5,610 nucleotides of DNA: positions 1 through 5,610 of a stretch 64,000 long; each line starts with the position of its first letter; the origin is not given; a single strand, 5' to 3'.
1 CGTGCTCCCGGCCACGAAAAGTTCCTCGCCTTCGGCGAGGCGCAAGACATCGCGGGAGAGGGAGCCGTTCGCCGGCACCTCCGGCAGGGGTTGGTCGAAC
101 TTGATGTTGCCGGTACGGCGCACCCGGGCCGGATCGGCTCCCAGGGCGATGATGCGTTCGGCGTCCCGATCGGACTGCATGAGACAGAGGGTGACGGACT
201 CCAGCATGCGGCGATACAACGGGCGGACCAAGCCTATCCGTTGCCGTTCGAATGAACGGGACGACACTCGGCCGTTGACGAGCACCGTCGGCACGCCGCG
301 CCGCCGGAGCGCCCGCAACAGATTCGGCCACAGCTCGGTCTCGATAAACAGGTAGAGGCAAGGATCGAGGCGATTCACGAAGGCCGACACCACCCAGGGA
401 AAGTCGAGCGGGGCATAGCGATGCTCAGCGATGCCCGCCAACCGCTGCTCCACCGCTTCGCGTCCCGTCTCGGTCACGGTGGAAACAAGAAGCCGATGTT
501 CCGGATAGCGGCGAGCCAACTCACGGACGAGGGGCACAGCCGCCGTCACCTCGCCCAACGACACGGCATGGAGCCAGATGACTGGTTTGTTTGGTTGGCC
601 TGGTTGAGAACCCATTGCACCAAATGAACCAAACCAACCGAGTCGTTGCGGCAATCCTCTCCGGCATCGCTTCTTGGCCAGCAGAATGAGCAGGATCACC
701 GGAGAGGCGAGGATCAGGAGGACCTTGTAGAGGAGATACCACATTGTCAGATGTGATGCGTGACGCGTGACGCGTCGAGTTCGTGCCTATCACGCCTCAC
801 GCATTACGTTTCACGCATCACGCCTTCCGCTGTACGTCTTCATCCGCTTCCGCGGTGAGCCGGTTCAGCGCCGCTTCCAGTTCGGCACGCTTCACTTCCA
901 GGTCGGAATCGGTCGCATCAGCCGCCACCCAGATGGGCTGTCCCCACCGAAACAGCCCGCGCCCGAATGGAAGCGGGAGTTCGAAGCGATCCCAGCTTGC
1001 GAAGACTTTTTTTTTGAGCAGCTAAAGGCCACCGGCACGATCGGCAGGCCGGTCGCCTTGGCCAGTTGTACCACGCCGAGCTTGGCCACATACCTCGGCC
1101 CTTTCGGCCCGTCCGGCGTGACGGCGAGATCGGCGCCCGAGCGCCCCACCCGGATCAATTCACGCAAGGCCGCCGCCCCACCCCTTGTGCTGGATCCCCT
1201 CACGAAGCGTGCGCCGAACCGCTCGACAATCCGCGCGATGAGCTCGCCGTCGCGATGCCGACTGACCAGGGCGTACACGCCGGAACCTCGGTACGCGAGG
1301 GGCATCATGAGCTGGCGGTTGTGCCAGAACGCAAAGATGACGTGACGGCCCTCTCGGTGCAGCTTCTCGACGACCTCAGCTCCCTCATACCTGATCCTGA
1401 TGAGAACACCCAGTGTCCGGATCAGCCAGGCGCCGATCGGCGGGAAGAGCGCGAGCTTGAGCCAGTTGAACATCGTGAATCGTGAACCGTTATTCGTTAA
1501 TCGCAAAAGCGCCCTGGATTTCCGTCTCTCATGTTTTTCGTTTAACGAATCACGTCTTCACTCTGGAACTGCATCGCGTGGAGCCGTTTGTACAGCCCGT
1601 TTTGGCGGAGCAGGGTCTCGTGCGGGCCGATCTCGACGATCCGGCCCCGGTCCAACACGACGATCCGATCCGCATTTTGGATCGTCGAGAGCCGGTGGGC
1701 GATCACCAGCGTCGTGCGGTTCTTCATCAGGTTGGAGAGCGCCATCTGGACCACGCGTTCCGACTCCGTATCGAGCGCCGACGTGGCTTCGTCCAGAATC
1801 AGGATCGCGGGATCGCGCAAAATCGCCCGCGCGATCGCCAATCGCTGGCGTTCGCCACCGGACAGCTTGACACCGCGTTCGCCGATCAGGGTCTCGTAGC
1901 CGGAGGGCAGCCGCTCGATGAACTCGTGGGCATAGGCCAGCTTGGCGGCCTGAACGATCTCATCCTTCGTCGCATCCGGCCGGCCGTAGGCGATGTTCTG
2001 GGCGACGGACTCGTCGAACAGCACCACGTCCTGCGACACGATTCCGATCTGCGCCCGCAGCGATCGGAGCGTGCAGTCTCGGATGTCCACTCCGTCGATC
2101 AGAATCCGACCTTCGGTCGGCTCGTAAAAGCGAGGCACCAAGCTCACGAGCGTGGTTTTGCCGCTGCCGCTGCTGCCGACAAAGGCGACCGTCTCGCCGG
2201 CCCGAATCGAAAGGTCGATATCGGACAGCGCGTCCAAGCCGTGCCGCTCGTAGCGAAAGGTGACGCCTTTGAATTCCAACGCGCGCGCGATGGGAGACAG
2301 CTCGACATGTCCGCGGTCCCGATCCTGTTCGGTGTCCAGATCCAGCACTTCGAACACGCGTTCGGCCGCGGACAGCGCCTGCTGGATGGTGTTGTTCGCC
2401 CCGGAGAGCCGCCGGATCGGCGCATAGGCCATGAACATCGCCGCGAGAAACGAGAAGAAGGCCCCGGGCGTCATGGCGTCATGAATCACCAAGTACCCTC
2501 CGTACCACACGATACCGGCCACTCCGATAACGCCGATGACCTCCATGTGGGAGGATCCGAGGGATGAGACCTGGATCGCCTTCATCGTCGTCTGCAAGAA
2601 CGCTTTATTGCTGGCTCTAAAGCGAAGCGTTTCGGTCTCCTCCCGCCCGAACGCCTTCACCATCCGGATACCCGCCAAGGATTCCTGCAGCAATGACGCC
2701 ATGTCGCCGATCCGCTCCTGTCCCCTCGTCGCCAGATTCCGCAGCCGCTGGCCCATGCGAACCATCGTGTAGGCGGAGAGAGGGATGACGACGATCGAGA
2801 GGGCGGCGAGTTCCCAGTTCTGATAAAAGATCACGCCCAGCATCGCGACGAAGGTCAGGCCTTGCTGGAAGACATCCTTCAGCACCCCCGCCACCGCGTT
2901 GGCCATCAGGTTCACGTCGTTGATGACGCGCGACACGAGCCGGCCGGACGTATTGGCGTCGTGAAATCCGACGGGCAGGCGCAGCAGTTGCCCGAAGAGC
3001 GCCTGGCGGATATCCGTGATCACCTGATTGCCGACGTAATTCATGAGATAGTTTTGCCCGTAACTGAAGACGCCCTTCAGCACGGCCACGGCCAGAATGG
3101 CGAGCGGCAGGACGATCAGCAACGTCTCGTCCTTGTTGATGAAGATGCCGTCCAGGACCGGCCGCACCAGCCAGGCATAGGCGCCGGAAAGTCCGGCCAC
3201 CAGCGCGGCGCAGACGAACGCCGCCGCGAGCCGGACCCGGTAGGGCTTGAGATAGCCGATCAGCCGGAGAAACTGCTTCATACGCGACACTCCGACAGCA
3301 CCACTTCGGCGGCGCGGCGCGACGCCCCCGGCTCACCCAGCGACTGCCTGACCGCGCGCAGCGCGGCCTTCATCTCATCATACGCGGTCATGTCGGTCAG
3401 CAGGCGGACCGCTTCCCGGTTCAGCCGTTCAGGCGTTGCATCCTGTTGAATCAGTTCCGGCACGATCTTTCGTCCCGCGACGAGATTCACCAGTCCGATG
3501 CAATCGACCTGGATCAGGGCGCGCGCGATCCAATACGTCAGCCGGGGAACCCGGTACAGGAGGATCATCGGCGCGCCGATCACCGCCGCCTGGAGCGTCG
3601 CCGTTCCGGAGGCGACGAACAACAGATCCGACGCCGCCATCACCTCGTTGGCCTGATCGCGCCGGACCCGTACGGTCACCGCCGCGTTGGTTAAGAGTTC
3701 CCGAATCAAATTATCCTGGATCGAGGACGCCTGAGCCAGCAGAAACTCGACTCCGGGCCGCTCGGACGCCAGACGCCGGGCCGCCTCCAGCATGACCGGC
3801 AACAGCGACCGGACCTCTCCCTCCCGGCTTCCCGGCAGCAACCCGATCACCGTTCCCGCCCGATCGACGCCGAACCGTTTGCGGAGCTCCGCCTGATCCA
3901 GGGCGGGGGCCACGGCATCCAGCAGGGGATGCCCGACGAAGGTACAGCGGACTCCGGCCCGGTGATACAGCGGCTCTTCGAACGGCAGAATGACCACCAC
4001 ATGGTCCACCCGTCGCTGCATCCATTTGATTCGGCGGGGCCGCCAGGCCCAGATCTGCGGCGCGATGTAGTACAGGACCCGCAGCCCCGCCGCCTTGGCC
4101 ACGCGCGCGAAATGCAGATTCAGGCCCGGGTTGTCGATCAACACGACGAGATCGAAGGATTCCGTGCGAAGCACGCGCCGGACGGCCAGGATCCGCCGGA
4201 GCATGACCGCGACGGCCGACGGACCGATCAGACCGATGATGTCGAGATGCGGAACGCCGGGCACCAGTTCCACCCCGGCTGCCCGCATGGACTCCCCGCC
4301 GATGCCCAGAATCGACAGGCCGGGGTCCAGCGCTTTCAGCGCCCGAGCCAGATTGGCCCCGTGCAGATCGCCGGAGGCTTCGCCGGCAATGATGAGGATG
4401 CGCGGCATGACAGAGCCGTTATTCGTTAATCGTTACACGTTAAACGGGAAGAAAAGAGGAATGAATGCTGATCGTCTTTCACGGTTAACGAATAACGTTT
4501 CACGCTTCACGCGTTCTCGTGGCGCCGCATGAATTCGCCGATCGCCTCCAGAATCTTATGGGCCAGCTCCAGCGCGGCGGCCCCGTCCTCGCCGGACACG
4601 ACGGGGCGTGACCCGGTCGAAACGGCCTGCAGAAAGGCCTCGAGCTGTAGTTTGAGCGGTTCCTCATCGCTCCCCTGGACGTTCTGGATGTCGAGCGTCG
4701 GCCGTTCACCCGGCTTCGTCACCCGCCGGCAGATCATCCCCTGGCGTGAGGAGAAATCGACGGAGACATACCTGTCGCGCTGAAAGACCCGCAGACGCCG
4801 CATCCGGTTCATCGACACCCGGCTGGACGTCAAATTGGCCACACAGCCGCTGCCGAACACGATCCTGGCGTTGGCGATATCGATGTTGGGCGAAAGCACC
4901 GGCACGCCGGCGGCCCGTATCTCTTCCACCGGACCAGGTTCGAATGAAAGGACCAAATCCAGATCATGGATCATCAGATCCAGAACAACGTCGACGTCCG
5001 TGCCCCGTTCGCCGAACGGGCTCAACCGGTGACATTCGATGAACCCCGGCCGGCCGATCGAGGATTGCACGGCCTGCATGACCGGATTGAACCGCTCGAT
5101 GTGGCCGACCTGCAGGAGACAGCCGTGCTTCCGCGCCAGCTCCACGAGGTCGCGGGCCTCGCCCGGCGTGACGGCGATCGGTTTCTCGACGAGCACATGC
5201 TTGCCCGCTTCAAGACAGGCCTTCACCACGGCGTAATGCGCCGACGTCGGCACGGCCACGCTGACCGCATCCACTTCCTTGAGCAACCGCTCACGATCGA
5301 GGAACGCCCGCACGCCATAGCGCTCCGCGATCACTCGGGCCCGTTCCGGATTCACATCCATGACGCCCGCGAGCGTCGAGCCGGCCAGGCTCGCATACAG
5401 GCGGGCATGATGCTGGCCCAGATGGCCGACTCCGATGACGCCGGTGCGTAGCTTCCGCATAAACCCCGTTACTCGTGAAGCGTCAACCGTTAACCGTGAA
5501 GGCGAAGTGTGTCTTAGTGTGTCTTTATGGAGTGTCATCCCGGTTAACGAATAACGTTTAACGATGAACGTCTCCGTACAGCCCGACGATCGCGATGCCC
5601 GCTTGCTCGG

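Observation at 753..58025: Families of 7-nt-periodic repeats arranged as inverted arms at most intercistronic junctions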

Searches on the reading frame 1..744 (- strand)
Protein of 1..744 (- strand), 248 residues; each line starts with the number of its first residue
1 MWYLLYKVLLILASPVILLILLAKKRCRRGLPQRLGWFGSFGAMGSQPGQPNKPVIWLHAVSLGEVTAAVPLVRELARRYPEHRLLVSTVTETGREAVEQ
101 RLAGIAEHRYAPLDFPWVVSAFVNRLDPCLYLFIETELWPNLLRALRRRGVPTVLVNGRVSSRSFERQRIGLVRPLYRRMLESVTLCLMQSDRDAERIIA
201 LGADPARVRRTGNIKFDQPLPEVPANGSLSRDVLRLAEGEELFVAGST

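Call 55: search_protein_families(library=pfam, proteins=[window:1-744:-])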
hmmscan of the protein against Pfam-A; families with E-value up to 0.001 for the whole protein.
window:1-744:- (248 aa): 2 families
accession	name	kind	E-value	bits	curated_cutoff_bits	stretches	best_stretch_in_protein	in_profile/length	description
PF04413.22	Glycos_transf_N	-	5.5e-65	218.7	23.9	1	33-218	5-179/179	3-Deoxy-D-manno-octulosonic-acid transferase (kdotransferase)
PF13579.12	Glyco_trans_4_4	-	0.00011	23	29.7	1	68-212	6-156/158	Glycosyl transferase 4-like domain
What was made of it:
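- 585..640 (.): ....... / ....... inverted pair (arms about 585-606 and 617-640). It lies in frame inside the kdtA/waaA ORF (744..1, minus strand) and encodes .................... The Pfam Glycos_transf_N match spans the insert (call 55).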

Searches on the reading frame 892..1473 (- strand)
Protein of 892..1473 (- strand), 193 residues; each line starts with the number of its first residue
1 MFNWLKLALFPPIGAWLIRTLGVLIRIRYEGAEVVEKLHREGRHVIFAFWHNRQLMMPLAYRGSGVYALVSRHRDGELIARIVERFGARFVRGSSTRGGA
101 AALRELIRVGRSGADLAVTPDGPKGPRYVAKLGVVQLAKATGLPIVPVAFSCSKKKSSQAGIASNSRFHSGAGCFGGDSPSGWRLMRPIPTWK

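Call 10: search_protein_families(library=pfam, proteins=[window:892-1473:-])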
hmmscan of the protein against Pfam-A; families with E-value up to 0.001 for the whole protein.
window:892-1473:- (193 aa): 1 family
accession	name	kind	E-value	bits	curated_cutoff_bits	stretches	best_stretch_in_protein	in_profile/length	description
PF04028.18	DUF374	-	1.9e-29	101.5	26.8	1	61-127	3-69/69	Domain of unknown function (DUF374)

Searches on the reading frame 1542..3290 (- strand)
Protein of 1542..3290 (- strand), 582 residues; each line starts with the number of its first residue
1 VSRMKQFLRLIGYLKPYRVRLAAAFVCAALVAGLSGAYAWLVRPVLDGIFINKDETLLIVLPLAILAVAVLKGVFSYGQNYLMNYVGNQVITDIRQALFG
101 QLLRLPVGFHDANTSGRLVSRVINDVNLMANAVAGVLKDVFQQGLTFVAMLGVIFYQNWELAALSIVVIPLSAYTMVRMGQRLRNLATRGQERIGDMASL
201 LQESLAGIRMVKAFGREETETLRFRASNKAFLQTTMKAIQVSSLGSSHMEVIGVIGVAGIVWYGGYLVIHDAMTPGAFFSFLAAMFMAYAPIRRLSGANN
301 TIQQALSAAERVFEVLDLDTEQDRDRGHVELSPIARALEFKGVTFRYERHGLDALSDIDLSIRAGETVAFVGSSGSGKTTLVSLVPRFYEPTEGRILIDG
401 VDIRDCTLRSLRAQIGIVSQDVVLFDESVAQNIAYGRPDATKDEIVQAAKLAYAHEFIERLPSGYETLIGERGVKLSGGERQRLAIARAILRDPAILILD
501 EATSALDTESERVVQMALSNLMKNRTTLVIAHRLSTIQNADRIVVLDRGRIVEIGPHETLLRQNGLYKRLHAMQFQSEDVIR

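Call 10: search_protein_families(library=pfam, proteins=[window:1542-3290:-])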
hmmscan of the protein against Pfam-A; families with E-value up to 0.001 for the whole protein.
window:1542-3290:- (582 aa): 3 families
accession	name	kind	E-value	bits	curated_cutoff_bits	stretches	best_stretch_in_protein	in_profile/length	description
PF00664.28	ABC_membrane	-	2.5e-59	201.6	28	1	22-285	2-267/274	ABC transporter transmembrane region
PF00005.33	ABC_tran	-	3.2e-34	118.9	25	1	355-504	1-137/137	ABC transporter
PF02463.25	SMC_N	-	3.5e-07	30.3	40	1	395-545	110-210/220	RecF/RecN/SMC N terminal domain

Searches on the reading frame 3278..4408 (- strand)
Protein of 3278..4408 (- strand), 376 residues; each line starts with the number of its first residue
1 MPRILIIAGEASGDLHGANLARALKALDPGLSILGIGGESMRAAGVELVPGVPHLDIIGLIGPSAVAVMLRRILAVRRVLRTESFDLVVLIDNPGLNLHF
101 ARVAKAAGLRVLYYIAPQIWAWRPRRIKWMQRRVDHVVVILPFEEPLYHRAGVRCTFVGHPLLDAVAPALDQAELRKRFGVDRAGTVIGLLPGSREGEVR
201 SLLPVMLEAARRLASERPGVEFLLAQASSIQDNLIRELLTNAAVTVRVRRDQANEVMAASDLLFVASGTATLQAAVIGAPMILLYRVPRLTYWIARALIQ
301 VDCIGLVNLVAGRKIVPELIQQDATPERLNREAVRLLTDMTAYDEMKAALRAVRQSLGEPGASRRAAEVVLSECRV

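Call 10: search_protein_families(library=pfam, proteins=[window:3278-4408:-])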
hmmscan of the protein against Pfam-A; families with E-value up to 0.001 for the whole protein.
window:3278-4408:- (376 aa): 1 family
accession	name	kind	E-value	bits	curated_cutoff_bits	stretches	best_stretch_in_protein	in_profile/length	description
PF02684.21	LpxB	-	1.4e-92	310.9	22.6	1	4-358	1-360/374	Lipid-A-disaccharide synthetase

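Call 11: find_related_loci(query=window:3278-4408:-, collection=genome_contigs, flank=10000)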
Query window:3278-4408:- (376 aa) in genome_contigs; peptide patterns used: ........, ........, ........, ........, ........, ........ (x = any residue, [..] = any of these).
536 stretches matched a pattern; 426 encode a relative of the query (tblastn E <= 1e-3); the best 80 are kept; 80 distinct loci.
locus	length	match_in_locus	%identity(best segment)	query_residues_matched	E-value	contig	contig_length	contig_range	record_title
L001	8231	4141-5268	93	1-376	0e+0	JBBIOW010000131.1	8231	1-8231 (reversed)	MAG: Nitrospiraceae bacterium isolate PGS172224_bin_289 NODE_8468_length_8231_cov_4.313112, whole genome shotgun sequenc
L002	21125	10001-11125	91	1-375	0e+0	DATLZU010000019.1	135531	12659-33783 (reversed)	MAG TPA_asm: Nitrospiraceae bacterium isolate SMAG_U13307 k141_46311, whole genome shotgun sequence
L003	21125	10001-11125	89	1-375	0e+0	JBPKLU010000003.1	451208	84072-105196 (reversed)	MAG: Nitrospiraceae bacterium isolate JZ-2_201709_bins_140 JZ-2_201709_bins_140_scaffold_3, whole genome shotgun sequenc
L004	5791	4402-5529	72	1-376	8e-180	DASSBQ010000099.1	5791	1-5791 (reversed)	MAG TPA_asm: Nitrospiraceae bacterium isolate SMAG_U898 k141_431186, whole genome shotgun sequence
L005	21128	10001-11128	70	1-376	6e-176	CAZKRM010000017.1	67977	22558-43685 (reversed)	MAG TPA_asm: uncultured Nitrospiraceae bacterium isolate SRP090828_co1_132 genome assembly, contig: NODE_59_length_67977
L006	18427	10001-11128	70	1-376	1e-175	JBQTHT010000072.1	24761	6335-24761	MAG: Nitrospiraceae bacterium isolate SAR156 c_000000025422, whole genome shotgun sequence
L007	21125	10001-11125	73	1-375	1e-174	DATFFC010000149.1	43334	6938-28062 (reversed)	MAG TPA_asm: Nitrospiraceae bacterium isolate SMAG_U8624 k141_320033, whole genome shotgun sequence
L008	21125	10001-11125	69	1-375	4e-170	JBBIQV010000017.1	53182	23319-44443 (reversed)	MAG: Nitrospiraceae bacterium isolate PGF172224_bin_334 NODE_297_length_53182_cov_7.533890, whole genome shotgun sequenc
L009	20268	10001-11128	69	1-376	5e-169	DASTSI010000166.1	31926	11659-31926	MAG TPA_asm: Nitrospira sp. isolate SMAG_U2276 k141_1686993, whole genome shotgun sequence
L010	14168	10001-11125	69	1-375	5e-168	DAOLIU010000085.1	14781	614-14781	MAG TPA_asm: Nitrospira sp. isolate AMR_MDS_0292 NODE_399_length_14781_cov_6.748268, whole genome shotgun sequence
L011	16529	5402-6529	68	1-376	2e-167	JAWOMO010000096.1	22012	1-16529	MAG: Nitrospira sp. isolate bin_69_1 c_000000321098, whole genome shotgun sequence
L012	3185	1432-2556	69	1-375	4e-176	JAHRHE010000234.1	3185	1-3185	MAG: Nitrospirae bacterium isolate CR_Sed_300A_bin.24 scaffold_18942, whole genome shotgun sequence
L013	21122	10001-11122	68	3-376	3e-167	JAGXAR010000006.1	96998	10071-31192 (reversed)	MAG: Nitrospirae bacterium isolate REEB81 contig-150_151, whole genome shotgun sequence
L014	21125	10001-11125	68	1-375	3e-167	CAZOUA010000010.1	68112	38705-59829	MAG TPA_asm: uncultured Nitrospira sp. isolate SRP287453_co1_350 genome assembly, contig: NODE_573_length_68112_cov_20.9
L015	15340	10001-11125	70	1-375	3e-167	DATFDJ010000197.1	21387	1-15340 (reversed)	MAG TPA_asm: Nitrospira sp. isolate SMAG_U8577 k141_118244, whole genome shotgun sequence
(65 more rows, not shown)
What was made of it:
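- On STRR / heptamer simple sequence repeats: The unit sequences and the lineage differ (call 11).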

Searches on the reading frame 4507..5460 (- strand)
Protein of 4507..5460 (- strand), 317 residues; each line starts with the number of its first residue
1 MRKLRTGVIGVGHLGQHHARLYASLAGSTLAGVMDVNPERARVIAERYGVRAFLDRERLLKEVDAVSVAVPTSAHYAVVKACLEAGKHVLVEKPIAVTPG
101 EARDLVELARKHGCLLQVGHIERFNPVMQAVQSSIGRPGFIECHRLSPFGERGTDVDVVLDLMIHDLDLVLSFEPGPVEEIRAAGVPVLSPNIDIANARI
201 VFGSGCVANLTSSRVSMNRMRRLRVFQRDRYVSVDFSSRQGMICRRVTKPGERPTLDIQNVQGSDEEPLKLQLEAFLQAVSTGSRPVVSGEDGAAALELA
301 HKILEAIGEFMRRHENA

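Call 10: search_protein_families(library=pfam, proteins=[window:4507-5460:-])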
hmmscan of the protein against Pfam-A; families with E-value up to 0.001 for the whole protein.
window:4507-5460:- (317 aa): 5 families
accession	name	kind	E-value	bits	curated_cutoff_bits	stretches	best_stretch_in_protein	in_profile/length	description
PF01408.29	GFO_IDH_MocA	-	2e-34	119.3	24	1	4-120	1-120/120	Oxidoreductase family, NAD-binding Rossmann fold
PF22725.1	GFO_IDH_MocA_C3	-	1.5e-06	28.7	27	1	135-226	13-117/124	GFO/IDH/MocA C-terminal domain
PF03807.23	F420_oxidored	-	5.6e-06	27.3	21.6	1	7-87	3-86/94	NADP oxidoreductase coenzyme F420-dependent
PF02826.25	2-Hacid_dh_C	-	3.9e-05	23.5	25.1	1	3-74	36-103/178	D-isomer specific 2-hydroxyacid dehydrogenase, NAD binding domain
PF03435.24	Sacchrp_dh_NADP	-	0.00016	22.4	25.1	0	8-90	3-96/129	Saccharopine dehydrogenase NADP binding domain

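Call 48: find_related_loci(query=window:4507-5460:-, collection=metagenome_contigs, flank=7000)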
Query window:4507-5460:- (317 aa) in metagenome_contigs; peptide patterns used: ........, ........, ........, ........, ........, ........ (x = any residue, [..] = any of these).
600 stretches matched a pattern (row limit reached: there are more); 594 encode a relative of the query (tblastn E <= 1e-3); the best 80 are kept; 80 distinct loci.
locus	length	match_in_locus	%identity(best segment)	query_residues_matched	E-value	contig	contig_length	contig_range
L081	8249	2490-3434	71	1-315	8e-151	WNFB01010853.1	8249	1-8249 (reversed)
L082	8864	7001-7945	69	1-315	2e-149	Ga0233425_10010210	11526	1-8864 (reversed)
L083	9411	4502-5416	72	1-305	4e-149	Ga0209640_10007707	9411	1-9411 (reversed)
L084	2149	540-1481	68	4-317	4e-154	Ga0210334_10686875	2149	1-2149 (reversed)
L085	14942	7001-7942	69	1-314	3e-144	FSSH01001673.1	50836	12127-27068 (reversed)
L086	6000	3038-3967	70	5-314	4e-143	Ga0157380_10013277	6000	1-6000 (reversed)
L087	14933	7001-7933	71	4-314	1e-137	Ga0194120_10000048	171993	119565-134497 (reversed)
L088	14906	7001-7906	50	1-307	4e-94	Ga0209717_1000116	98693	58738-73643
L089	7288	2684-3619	47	1-309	1e-92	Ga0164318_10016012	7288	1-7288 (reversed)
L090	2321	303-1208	54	4-305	8e-96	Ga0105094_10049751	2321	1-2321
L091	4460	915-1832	51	4-309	6e-92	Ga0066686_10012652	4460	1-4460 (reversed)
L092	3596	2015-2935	52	4-307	2e-92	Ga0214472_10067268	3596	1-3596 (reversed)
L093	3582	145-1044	50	4-308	6e-92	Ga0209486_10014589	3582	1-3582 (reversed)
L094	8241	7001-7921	48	3-313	8e-91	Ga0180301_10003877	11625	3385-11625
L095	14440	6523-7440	51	3-307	1e-90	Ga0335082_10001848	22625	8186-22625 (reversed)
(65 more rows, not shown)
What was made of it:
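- Tried and rejected: A metagenome scan with the Gfo/Idh protein, meant to find same-species strains for a test of unit-number polymorphism, found nothing closer than 72% identity (call 48).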
